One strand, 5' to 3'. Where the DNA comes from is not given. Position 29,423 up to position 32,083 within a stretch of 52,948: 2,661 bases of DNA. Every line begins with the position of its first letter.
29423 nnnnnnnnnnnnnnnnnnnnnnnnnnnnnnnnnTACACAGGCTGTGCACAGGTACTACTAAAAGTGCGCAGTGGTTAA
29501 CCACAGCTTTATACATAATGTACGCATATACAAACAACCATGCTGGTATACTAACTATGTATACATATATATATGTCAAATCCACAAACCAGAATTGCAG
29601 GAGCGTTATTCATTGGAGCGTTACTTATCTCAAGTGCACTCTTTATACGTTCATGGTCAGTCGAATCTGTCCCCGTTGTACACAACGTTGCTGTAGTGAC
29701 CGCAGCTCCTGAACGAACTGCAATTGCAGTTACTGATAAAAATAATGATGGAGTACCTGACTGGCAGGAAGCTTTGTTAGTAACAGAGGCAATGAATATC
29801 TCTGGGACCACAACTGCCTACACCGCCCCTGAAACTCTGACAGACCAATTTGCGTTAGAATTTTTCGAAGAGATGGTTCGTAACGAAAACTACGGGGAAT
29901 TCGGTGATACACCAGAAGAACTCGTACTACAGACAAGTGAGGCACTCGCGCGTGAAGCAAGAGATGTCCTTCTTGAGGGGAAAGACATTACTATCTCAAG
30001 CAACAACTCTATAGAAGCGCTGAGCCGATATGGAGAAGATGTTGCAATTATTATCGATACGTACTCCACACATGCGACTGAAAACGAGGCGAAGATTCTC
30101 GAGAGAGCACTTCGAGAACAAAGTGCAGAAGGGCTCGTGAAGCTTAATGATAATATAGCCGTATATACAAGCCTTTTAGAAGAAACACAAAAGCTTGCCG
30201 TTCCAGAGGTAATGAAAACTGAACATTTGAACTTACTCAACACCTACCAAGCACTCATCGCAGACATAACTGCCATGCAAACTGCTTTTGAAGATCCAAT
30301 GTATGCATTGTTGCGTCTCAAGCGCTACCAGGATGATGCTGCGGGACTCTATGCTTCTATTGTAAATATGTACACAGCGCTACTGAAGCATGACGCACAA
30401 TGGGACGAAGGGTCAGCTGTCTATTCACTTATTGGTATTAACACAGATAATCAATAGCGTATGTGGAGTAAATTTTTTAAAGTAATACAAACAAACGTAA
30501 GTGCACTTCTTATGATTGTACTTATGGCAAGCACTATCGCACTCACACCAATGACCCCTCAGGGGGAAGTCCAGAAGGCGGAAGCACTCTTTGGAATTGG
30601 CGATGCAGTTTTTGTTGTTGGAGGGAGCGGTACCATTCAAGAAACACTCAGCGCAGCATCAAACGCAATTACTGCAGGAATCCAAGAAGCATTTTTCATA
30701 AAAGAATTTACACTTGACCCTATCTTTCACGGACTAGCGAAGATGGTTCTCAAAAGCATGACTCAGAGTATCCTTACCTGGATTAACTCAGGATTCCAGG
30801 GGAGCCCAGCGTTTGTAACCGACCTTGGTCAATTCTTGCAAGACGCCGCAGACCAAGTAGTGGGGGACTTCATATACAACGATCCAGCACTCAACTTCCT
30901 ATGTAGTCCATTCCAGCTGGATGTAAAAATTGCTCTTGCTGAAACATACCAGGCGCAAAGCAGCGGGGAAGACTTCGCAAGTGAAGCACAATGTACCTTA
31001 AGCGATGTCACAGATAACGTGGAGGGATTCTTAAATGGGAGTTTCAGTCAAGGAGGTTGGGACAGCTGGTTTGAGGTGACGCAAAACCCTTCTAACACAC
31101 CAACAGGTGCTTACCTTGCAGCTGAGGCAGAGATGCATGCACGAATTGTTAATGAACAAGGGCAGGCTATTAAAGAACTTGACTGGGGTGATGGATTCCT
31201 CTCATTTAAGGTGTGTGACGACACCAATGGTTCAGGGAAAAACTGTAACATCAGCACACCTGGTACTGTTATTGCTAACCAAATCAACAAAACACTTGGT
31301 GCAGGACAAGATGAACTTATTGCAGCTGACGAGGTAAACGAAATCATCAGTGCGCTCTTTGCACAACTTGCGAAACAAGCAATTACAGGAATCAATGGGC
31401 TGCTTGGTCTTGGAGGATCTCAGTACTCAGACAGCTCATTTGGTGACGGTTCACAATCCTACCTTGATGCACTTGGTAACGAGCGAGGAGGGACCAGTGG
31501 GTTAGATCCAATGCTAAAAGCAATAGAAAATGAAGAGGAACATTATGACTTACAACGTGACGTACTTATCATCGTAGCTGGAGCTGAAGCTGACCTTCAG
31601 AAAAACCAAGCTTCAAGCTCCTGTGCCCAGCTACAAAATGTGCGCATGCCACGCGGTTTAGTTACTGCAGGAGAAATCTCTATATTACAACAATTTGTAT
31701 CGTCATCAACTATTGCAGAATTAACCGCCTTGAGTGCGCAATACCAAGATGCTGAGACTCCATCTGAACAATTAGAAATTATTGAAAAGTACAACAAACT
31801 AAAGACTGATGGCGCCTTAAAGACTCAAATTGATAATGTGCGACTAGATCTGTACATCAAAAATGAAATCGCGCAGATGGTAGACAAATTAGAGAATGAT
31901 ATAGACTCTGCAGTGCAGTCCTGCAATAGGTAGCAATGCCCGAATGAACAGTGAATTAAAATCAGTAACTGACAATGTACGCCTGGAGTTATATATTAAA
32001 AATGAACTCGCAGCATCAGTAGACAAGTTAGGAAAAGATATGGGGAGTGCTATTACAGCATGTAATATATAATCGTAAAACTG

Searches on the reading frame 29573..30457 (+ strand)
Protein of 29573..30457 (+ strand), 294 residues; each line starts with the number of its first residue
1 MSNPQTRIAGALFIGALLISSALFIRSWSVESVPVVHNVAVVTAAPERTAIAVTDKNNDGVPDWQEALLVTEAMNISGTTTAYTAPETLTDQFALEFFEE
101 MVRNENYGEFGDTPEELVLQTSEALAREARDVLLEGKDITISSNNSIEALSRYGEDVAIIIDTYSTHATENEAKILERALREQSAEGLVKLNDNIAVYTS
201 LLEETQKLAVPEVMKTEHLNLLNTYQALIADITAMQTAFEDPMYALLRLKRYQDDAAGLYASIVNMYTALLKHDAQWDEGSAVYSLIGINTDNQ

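Call 4: search_protein_families(library=pfam, proteins=[window:29573-30457:+], max_evalue=0.1)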
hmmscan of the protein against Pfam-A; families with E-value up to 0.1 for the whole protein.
window:29573-30457:+ (294 aa): 2 families
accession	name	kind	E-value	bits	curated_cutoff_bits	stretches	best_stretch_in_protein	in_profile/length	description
PF25209.1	Phage_capsid_4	-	0.012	16.3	27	1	60-231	39-175/262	Phage capsid protein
PF19744.4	DUF6232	-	0.092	13.6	27.4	0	10-57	57-104/117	Family of unknown function (DUF6232)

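Call 5: search_protein_families(library=ncbifam, proteins=[window:29573-30457:+], max_evalue=0.1)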
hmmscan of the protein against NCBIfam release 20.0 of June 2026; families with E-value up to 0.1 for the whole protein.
window:29573-30457:+ (294 aa): 0 families

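Call 29: search_solved_structures(query=A1, max_evalue=1)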
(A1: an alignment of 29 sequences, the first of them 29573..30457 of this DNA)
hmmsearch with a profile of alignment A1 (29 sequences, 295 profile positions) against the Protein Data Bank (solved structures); distinct sequences matched with E-value up to 1: 0.

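Call 36: search_protein_families(library=pfam, alignment_id=A1, max_evalue=0.01)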
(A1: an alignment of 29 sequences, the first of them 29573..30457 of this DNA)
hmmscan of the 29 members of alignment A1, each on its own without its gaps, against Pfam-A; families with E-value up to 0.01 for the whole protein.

A. member 1, window:29573-30457:+ (294 aa): 0 families

B. families by the number of members that match (of 29 scanned): 2 families
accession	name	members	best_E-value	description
PF18884.5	TSP3_bac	3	2.8e-10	Bacterial TSP3 repeat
PF08670.17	MEKHLA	1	0.0083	MEKHLA domain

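Call 43: find_homologous_proteins(query=window:29573-30457:+, max_evalue=0.00001)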
Query window:29573-30457:+ (294 aa): 102 proteins with E <= 0.00001 among 6235 candidates.
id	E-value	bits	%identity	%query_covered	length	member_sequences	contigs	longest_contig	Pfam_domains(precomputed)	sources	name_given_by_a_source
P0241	1.1e-183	626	100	100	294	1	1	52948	-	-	-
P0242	4.4e-94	333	56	100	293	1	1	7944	-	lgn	-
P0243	3.0e-93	330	55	100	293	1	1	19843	-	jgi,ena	-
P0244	1.3e-92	328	56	100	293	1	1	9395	-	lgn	-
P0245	1.8e-92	327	57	100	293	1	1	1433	-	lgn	-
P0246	5.7e-91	323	57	98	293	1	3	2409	-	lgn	-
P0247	2.3e-89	317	54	99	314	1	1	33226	-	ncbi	-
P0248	5.0e-89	316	52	100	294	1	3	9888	-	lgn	-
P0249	1.1e-88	315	55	100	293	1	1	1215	-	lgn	-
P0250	4.2e-88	313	54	98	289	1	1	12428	-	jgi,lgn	jgi:hypothetical protein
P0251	7.8e-88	312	53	98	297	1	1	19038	-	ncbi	-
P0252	1.5e-87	311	54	98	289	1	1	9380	-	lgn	-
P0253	4.3e-87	310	53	98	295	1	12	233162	-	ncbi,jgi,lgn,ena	-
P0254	5.6e-87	309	54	98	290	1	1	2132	-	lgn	-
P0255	1.0e-86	309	55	97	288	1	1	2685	-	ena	-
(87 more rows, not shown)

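Call 58: predict_structure(alignment_id=A7)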
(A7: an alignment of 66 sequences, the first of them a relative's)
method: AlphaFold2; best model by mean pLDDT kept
length: 294 residues; sequences in the alignment: 66
mean_pLDDT: 85.6   pTM: 0.69
mean pLDDT of the five models: 85.6, 82.9, 82.9, 82.1, 82.1
residues with pLDDT >= 90: 152; 70-90: 91; 50-70: 39; < 50: 12
segments of 3 or more residues with pLDDT < 50: 36-40
pLDDT, mean of each block of 10 residues (from residue 1): 65 88 75 50 62 77 72 56 86 86 87 87 85 97 98 98 89 96 96 97 98 98 98 97 93 96 97 95 79 45
secondary structure, 60 per line:
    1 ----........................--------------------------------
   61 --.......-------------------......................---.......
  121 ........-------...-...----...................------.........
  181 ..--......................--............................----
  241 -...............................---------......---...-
elements in order: H5-28 H63-69 H89-110 H114-128 E140-142 H147-165 H172-182 H185-206 E209-211 H212-236 H242-272 H282-287

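Call 61: fold_search(model_id=the predicted structure, library=pdb)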
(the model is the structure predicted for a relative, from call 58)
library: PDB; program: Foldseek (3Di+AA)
matches with E <= 10: 376; with E <= 0.001: 0
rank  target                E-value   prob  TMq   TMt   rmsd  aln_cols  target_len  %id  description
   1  6s33_A                8.5e-02  0.99  0.26  0.47   6.8       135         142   10  Ligand binding domain of the P. putida receptor PcaY_PP in complex with Protocatechuate (released 2020-10-21)
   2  6s18_A                8.5e-02  0.98  0.26  0.46   6.8       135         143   10  Ligand binding domain of the P. putida receptor PcaY_PP in complex with glycerol (released 2020-10-21)
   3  6s33_B                9.9e-02  0.85  0.23  0.40   7.0       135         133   10  Ligand binding domain of the P. putida receptor PcaY_PP in complex with Protocatechuate (released 2020-10-21)
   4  6s37_A                1.0e-01  0.69  0.20  0.32   7.9       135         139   10  Ligand binding domain of the P. putida receptor PcaY_PP in complex with salicylic acid (released 2020-10-21)
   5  6s1a_A                1.6e-01  0.66  0.20  0.33   7.6       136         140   11  Ligand binding domain of the P. putida receptor PcaY_PP (released 2020-10-21)
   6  6s3b_B                1.6e-01  0.60  0.20  0.33   7.8       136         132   10  Ligand binding domain of the P. putida receptor PcaY_PP in complex with benzoate (released 2020-10-21)
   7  6s37_B                1.7e-01  0.60  0.20  0.34   7.7       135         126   10  Ligand binding domain of the P. putida receptor PcaY_PP in complex with salicylic acid (released 2020-10-21)
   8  6s1a_B                1.8e-01  0.90  0.26  0.44   5.9       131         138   10  Ligand binding domain of the P. putida receptor PcaY_PP (released 2020-10-21)
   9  6s38_B                1.8e-01  0.57  0.20  0.33   7.8       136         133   10  Ligand binding domain of the P. putida receptor PcaY_PP in complex with quinate (released 2020-10-21)
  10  6s18_B                2.5e-01  0.47  0.19  0.31   8.2       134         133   10  Ligand binding domain of the P. putida receptor PcaY_PP in complex with glycerol (released 2020-10-21)
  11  4dj9_A                2.9e-01  0.33  0.20  0.22  23.2       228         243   12  Human vinculin head domain Vh1 (residues 1-258) in complex with the talin vinculin binding site 50 (VBS50, residues 20 (released 2012-02-29)
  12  6o7u_j                3.0e-01  0.60  0.24  0.36   8.6       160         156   10  Saccharomyces cerevisiae V-ATPase Stv1-VO (released 2019-04-03)
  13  8bsa_A                3.0e-01  0.54  0.23  0.34  10.1       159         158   12  Vc1313-LBD bound to D-arginine (released 2023-06-07)
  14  2kbb_MODEL_1_A        3.2e-01  0.35  0.21  0.30  15.3       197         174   15  Solution Structure of the R9 Domain of Talin (released 2009-03-17)
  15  8bsa_B                3.2e-01  0.28  0.18  0.27   9.5       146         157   14  Vc1313-LBD bound to D-arginine (released 2023-06-07)
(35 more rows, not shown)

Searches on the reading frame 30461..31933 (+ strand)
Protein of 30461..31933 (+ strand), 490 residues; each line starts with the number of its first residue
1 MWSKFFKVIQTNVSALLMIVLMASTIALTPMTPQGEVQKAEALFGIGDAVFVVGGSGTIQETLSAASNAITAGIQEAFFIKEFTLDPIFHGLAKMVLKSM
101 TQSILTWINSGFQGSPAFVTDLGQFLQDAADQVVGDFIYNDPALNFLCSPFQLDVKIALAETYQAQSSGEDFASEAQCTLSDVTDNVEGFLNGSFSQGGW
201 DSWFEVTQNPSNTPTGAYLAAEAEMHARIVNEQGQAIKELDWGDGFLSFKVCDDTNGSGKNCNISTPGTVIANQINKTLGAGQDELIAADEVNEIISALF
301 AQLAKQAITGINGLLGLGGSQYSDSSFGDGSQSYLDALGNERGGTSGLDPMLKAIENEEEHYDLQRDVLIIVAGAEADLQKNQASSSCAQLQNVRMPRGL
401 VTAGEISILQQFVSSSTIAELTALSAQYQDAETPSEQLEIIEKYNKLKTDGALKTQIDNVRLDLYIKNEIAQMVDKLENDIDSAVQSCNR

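Call 4: search_protein_families(library=pfam, proteins=[window:30461-31933:+], max_evalue=0.1)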
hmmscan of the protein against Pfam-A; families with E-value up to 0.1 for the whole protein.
window:30461-31933:+ (490 aa): 0 families

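Call 5: search_protein_families(library=ncbifam, proteins=[window:30461-31933:+], max_evalue=0.1)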
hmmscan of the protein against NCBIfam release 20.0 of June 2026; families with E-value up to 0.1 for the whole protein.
window:30461-31933:+ (490 aa): 1 family
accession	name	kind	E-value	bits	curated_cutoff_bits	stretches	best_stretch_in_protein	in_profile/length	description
NF010508.0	PRK13922.11-1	equivalog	0.053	12.3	648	0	19-63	220-264/369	rod shape-determining protein MreC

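Call 30: search_solved_structures(query=A2, max_evalue=1)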
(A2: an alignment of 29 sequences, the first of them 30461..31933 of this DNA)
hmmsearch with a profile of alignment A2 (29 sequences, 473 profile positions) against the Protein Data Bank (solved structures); distinct sequences matched with E-value up to 1: 9.
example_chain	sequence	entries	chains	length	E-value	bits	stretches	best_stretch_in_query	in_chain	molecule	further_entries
8qca_E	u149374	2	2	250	0.023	16.9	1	291-374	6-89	Superkiller protein 7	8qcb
8qcf_L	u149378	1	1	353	0.05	15.8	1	291-370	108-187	Superkiller protein 7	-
5g06_P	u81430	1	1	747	0.2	13.8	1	291-370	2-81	SUPERKILLER PROTEIN 7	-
1nhs_A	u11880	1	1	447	0.79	11.8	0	173-221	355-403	NADH PEROXIDASE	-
1nhq_A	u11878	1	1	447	0.8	11.8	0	173-221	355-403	NADH PEROXIDASE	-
1nhp_A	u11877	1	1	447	0.8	11.8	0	173-221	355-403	NADH PEROXIDASE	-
1joa_A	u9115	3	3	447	0.81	11.8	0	173-221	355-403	NADH PEROXIDASE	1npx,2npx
1nhr_A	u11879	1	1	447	0.81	11.8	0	173-221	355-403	NADH PEROXIDASE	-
1f8w_A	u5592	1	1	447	0.81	11.8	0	173-221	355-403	NADH PEROXIDASE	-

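Call 35: search_protein_families(library=pfam, alignment_id=A2, max_evalue=0.01)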
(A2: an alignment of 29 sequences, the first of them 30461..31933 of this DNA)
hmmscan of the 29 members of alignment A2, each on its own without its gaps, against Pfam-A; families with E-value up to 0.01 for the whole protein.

A. member 1, window:30461-31933:+ (490 aa): 0 families

B. families by the number of members that match (of 29 scanned): 7 families
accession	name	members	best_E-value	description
PF16403.11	Bact_surface_Ig-like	1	3.4e-16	Bacterial surface protein, Ig-like domain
PF22633.2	F5_F8_type_C_2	1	4.4e-06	NedA-like, galactose-binding domain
PF00754.31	F5_F8_type_C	1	5.4e-06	F5/8 type C domain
PF04360.17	Serglycin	1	0.001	Serglycin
PF07765.17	KIP1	1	0.0016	KIP1-like protein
PF25014.1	NET2A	1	0.0052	NET2A-like domain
PF02036.22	SCP2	1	0.0075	SCP-2 sterol transfer family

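Call 41: find_homologous_proteins(query=window:30461-31933:+, max_evalue=0.00001)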
Query window:30461-31933:+ (490 aa): 339 proteins with E <= 0.00001 among 8000 candidates; the best 120 are listed.
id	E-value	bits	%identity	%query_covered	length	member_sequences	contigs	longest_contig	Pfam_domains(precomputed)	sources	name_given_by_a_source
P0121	0.0e+0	1073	100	100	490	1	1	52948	-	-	-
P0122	2.5e-175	602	59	100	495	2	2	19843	-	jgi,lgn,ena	-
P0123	4.5e-169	581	58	100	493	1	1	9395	-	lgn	-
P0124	1.6e-168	579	56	98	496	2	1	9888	-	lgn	-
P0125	5.0e-162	558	57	99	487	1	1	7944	-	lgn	-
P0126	3.3e-160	552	57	99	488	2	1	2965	-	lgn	-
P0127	4.4e-160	552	56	97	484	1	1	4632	-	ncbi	-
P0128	6.8e-159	548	57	98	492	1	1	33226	-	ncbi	-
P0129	1.2e-157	544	58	93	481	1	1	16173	-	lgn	-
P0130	1.8e-156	540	55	98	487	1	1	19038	-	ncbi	-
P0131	7.9e-156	538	55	98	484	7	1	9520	-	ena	-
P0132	4.2e-155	535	53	99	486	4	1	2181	-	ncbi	-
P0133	3.9e-153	529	53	99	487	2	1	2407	-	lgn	-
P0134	6.1e-153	528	51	99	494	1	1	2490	-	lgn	-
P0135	7.4e-153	528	56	95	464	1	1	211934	-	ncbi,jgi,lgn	-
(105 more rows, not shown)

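Call 56: predict_structure(alignment_id=A6)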
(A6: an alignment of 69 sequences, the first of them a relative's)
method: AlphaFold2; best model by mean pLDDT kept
length: 490 residues; sequences in the alignment: 69
mean_pLDDT: 73.6   pTM: 0.49
mean pLDDT of the five models: 73.6, 71.3, 70.9, 69.8, 65.7
residues with pLDDT >= 90: 144; 70-90: 126; 50-70: 158; < 50: 62
segments of 3 or more residues with pLDDT < 50: 42-55, 111-113, 115-117, 176-185, 278-287, 310-324
pLDDT, mean of each block of 10 residues (from residue 1): 82 95 88 78 43 50 69 71 69 63 61 52 76 85 76 81 77 47 51 59 64 74 81 74 56 58 57 51 46 59 55 43 53 62 66 96 98 98 95 97 98 98 96 86 90 93 94 98 96
secondary structure, 60 per line:
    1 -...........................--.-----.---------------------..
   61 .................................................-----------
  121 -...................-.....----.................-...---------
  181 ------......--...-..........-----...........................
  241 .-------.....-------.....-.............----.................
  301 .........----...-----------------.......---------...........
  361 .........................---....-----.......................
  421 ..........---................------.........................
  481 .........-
elements in order: H2-28 H59-109 H122-140 H142-146 H151-167 H187-192 H199-208 H214-241 E249-253 E261-265 H267-279 H284-309 H334-340 H350-385 H389-392 H398-430 H434-449 H456-489

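Call 60: fold_search(model_id=the predicted structure, library=pdb)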
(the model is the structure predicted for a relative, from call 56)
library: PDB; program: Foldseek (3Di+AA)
matches with E <= 10: 251; with E <= 0.001: 0
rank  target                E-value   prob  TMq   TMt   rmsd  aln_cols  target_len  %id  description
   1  8otz_Cq               1.2e-01  0.11  0.09  0.10  55.4       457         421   16  48-nm repeat of the native axonemal doublet microtubule from bovine sperm (released 2023-11-22)
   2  7rro_F3               1.4e-01  0.14  0.11  0.13  55.3       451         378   13  Structure of the 48-nm repeat doublet microtubule from bovine tracheal cilia (released 2021-10-27)
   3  9cpb_5R               1.7e-01  0.11  0.10  0.11  58.1       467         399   15  Atomic model of bovine Fallopian tube cilia doublet microtubule (48-nm periodicity) (released 2024-10-30)
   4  8iyj_T1               3.4e-01  0.09  0.11  0.12  69.8       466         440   12  Cryo-EM structure of the 48-nm repeat doublet microtubule from mouse sperm (released 2023-07-05)
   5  8snb_8R               3.7e-01  0.07  0.09  0.11  57.9       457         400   15  atomic model of sea urchin sperm doublet microtubule (48-nm periodicity) (released 2023-06-28)
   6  9fqr_E6               4.1e-01  0.07  0.09  0.10  54.0       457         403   17  96-nm repeat of axonemal doublet microtubules from bovine sperm (released 2025-03-26)
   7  8iyj_B2               4.3e-01  0.10  0.12  0.13  58.8       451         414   12  Cryo-EM structure of the 48-nm repeat doublet microtubule from mouse sperm (released 2023-07-05)
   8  8otz_C8               4.3e-01  0.08  0.11  0.12  71.3       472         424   13  48-nm repeat of the native axonemal doublet microtubule from bovine sperm (released 2023-11-22)
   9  8otz_D5               4.3e-01  0.08  0.10  0.13  45.6       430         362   11  48-nm repeat of the native axonemal doublet microtubule from bovine sperm (released 2023-11-22)
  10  8otz_Cm               4.7e-01  0.12  0.14  0.16  57.9       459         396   13  48-nm repeat of the native axonemal doublet microtubule from bovine sperm (released 2023-11-22)
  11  7ung_B2               4.7e-01  0.10  0.12  0.14  58.4       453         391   13  48-nm repeat of the human respiratory doublet microtubule (released 2022-10-05)
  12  7rro_D8               4.7e-01  0.08  0.11  0.12  69.1       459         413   14  Structure of the 48-nm repeat doublet microtubule from bovine tracheal cilia (released 2021-10-27)
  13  8otz_D1               4.7e-01  0.07  0.10  0.12  44.4       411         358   13  48-nm repeat of the native axonemal doublet microtubule from bovine sperm (released 2023-11-22)
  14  3edv_B                5.2e-01  0.14  0.14  0.19  22.5       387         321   13  Crystal Structure of Repeats 14-16 of Beta2-Spectrin (released 2009-01-20)
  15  9cpc_3T               5.7e-01  0.07  0.10  0.12  58.9       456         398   14  Atomic model of porcine brain ventricles cilia doublet microtubule (48-nm periodicity) (released 2024-10-23)
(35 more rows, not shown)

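Call 75: search_protein_representatives(alignment_id=A6)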
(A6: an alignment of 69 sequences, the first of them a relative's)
Query: 69 sequences, 492 profile positions. Proteins with E-value up to 0.001 (for the whole library): 5732; up to 1e-10: 4957; up to 1e-30: 2765. The best 150 are listed.
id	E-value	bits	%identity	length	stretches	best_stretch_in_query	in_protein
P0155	4.0e-190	649.3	-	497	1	1-491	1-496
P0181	7.0e-190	648.5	-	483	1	12-488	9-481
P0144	1.4e-189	647.5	-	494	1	2-476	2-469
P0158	2.5e-188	643.3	-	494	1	1-487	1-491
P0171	5.3e-187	639.0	-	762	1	25-491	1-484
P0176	2.0e-183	627.2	-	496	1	4-488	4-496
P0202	1.0e-170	585.3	-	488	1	21-490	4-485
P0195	1.7e-169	581.2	-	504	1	5-489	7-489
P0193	1.8e-169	581.1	-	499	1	11-488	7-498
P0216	3.7e-168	576.8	-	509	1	13-491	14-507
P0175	4.7e-164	563.3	-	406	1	83-488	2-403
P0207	6.8e-164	562.7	-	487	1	5-489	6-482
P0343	8.5e-164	562.4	-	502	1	1-491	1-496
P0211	7.9e-163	559.2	-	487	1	3-488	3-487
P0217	1.1e-161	555.4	-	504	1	10-491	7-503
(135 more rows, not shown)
